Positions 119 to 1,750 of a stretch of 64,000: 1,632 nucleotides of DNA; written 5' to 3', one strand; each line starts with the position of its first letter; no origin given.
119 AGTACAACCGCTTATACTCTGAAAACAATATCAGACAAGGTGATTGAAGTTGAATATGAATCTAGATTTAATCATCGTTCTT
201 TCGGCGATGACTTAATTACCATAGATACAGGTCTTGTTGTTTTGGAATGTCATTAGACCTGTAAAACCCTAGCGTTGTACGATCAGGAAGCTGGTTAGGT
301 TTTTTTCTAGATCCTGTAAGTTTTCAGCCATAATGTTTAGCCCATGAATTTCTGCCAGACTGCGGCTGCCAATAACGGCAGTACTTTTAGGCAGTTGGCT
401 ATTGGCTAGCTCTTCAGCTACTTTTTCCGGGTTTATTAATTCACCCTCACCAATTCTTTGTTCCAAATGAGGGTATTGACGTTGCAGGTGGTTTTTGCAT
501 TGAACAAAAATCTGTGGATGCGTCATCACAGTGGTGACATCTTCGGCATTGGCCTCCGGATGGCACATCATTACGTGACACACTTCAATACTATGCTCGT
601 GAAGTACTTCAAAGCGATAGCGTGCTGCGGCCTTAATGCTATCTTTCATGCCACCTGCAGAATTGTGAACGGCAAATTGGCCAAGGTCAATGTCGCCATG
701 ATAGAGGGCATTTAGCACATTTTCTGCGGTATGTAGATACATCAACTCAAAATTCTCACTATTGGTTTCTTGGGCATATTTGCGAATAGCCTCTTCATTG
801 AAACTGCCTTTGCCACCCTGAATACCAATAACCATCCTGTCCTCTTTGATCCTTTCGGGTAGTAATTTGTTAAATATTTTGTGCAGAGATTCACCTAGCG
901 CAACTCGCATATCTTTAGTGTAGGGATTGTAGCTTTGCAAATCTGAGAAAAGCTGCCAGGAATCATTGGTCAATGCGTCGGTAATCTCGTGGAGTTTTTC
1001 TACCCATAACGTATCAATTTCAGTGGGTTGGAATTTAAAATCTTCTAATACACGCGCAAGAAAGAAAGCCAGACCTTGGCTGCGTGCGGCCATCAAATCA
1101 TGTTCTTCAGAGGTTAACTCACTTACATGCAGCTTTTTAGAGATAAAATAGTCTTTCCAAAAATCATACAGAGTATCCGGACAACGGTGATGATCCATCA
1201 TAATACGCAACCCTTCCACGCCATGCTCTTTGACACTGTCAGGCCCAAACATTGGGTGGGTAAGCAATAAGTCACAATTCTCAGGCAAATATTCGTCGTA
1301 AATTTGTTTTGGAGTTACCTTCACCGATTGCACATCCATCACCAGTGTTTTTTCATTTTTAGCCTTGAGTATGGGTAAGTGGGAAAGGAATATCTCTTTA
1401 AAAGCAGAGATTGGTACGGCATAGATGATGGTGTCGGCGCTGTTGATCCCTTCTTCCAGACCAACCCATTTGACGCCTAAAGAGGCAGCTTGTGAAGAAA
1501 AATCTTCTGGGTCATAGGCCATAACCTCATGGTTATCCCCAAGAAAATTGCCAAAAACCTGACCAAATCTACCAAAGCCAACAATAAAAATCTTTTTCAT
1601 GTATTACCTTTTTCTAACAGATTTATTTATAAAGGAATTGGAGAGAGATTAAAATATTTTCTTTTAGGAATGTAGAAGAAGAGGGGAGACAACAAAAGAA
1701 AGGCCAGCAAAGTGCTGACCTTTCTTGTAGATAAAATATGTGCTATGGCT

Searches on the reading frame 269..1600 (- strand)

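Call 68: search_protein_families(library=pfam, proteins=[window:269-1600:-], max_evalue=0.001)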
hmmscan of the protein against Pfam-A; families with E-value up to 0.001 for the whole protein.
window:269-1600:- (443 aa): 4 families
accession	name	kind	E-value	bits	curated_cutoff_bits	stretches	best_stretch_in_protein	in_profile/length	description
PF00800.23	PDT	-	6.3e-31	108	25.2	1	258-443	1-178/181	Prephenate dehydratase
PF02153.23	PDH_N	-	1.7e-13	50.8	26.5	1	21-121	9-108/154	Prephenate dehydrogenase, nucleotide-binding domain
PF02826.25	2-Hacid_dh_C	-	9.5e-05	22.3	25.1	1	2-73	37-110/178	D-isomer specific 2-hydroxyacid dehydrogenase, NAD binding domain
PF03807.23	F420_oxidored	-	0.00011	23.2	21.6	1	3-79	1-80/94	NADP oxidoreductase coenzyme F420-dependent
